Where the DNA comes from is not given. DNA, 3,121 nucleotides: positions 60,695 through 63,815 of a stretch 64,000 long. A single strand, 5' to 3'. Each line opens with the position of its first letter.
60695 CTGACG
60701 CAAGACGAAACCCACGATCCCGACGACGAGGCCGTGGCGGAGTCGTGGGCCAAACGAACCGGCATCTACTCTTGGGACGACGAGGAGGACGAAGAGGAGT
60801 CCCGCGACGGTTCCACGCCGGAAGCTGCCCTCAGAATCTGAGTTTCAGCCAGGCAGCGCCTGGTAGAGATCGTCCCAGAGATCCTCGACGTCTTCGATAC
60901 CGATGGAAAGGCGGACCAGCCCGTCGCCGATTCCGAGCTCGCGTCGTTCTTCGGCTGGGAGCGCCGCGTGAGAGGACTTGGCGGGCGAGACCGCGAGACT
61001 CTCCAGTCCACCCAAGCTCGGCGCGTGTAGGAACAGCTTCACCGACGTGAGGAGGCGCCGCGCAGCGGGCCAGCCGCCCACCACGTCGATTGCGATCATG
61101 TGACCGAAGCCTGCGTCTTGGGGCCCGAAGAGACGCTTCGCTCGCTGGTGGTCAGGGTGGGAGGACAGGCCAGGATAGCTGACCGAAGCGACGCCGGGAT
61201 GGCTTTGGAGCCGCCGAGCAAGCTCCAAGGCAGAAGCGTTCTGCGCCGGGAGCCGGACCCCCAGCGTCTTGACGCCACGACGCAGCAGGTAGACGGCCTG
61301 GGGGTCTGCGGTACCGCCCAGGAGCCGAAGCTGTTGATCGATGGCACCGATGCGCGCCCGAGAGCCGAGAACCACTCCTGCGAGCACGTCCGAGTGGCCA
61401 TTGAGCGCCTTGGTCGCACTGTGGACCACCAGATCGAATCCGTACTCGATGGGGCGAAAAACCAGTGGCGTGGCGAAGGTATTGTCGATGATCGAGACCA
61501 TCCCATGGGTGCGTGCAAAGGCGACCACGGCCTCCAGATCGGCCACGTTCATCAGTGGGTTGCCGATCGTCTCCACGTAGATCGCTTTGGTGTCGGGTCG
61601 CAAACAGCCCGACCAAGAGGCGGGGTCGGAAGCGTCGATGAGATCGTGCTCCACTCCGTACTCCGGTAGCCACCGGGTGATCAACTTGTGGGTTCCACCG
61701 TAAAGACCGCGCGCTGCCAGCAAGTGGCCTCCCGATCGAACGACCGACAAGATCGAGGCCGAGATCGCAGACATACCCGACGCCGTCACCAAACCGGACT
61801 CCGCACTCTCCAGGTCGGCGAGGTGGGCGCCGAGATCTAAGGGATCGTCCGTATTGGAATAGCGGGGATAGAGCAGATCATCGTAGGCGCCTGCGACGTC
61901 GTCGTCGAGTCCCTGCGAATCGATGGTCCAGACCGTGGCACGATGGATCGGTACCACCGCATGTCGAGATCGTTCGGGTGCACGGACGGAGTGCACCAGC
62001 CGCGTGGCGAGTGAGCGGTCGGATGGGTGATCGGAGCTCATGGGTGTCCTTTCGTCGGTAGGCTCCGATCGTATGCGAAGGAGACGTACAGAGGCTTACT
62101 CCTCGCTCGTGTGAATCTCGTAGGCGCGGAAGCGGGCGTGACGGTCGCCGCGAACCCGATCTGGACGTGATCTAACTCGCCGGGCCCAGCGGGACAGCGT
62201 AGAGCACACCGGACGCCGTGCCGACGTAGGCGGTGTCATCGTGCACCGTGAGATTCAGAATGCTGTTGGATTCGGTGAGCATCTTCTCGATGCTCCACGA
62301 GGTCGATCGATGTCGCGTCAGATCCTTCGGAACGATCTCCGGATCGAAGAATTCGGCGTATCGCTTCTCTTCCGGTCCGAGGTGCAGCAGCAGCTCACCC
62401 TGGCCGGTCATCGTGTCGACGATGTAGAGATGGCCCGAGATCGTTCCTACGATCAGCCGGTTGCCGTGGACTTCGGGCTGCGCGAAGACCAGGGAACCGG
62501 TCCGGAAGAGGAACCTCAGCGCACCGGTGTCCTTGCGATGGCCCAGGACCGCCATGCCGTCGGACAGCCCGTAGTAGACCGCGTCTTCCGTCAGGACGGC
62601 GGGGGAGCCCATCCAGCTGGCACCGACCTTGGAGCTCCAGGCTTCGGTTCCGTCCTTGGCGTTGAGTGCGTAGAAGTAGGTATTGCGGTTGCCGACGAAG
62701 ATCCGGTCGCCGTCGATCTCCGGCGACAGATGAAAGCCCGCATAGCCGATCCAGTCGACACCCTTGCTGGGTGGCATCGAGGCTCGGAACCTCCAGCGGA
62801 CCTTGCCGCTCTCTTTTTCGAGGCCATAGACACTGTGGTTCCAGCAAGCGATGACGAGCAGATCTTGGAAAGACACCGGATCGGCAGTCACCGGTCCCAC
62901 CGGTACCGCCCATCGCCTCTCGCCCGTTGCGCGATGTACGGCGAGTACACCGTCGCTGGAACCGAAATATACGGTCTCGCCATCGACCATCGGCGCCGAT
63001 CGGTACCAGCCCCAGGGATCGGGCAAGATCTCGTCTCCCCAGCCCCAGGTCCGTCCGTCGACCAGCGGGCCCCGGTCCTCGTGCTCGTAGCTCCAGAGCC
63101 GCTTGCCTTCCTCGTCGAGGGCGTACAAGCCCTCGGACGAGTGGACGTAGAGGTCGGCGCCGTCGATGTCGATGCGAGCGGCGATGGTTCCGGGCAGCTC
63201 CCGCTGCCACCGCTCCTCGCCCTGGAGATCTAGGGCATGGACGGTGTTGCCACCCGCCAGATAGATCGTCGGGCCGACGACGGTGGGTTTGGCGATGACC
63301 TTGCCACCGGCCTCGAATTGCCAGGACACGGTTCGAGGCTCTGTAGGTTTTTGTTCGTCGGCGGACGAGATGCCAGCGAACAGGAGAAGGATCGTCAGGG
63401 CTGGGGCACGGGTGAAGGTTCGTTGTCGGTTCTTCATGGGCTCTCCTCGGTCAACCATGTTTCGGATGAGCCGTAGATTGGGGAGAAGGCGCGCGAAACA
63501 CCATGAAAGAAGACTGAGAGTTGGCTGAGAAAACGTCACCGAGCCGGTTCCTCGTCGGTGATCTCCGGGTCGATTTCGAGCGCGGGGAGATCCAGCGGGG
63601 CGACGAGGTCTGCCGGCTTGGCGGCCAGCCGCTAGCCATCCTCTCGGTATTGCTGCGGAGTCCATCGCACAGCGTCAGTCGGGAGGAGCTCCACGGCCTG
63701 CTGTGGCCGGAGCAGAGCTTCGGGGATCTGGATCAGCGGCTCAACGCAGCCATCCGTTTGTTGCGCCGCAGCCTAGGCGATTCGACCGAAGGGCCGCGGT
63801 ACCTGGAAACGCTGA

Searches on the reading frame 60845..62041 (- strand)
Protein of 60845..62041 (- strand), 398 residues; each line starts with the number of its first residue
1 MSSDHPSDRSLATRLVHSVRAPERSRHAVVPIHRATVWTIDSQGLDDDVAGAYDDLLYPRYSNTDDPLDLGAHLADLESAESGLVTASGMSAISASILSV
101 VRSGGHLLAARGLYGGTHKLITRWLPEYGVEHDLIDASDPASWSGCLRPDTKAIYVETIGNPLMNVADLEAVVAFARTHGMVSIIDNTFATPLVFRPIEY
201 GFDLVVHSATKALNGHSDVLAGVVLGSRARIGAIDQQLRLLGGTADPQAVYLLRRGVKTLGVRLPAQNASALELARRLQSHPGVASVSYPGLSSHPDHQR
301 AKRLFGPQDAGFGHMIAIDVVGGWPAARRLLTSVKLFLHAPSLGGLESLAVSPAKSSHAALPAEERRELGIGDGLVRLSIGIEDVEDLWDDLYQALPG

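Call 71: search_protein_families(library=pfam, proteins=[window:60845-62041:-], max_evalue=0.0001)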
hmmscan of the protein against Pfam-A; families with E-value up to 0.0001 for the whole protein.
window:60845-62041:- (398 aa): 1 family
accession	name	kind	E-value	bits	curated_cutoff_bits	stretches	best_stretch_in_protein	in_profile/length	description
PF01053.26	Cys_Met_Meta_PP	-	1.8e-110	369.6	27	1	13-396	2-380/381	Cys/Met metabolism PLP-dependent enzyme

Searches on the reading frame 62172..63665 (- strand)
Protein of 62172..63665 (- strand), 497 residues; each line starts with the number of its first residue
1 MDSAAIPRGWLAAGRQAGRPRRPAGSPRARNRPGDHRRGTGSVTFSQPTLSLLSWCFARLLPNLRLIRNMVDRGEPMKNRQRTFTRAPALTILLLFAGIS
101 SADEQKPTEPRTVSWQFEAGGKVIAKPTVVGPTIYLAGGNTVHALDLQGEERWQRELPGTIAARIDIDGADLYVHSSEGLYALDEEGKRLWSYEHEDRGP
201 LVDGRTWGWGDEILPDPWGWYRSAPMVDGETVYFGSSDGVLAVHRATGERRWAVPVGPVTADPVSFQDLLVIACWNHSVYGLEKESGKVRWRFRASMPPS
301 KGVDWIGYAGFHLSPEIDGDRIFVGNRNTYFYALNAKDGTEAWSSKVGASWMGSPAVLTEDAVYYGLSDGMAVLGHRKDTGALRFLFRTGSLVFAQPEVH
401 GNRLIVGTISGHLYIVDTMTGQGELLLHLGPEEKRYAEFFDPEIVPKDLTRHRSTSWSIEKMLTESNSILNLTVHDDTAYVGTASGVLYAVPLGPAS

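Call 71: search_protein_families(library=pfam, proteins=[window:62172-63665:-], max_evalue=0.0001)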
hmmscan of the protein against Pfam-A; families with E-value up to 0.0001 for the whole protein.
window:62172-63665:- (497 aa): 4 families
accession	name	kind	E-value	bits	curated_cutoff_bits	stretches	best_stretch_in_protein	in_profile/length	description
PF13360.13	PQQ_2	-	4.7e-34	118.5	27.6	3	113-256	15-146/233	Outer membrane protein assembly factor BamB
PF13570.13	Beta-prop_ACSF4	-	8.9e-25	88.2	133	2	319-422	103-205/329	Beta-alanine-activating enzyme, beta-propeller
PF01011.28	PQQ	-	3.8e-09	36.2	26.7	0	260-341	50-136/595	Glucose/ethanol/alcohol dehydrogenase, beta-propeller domain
PF25292.1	Beta-prop_CGLA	-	5.1e-07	29.9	26.8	0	141-198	10-74/316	Lambda-carrageenase beta-propeller domain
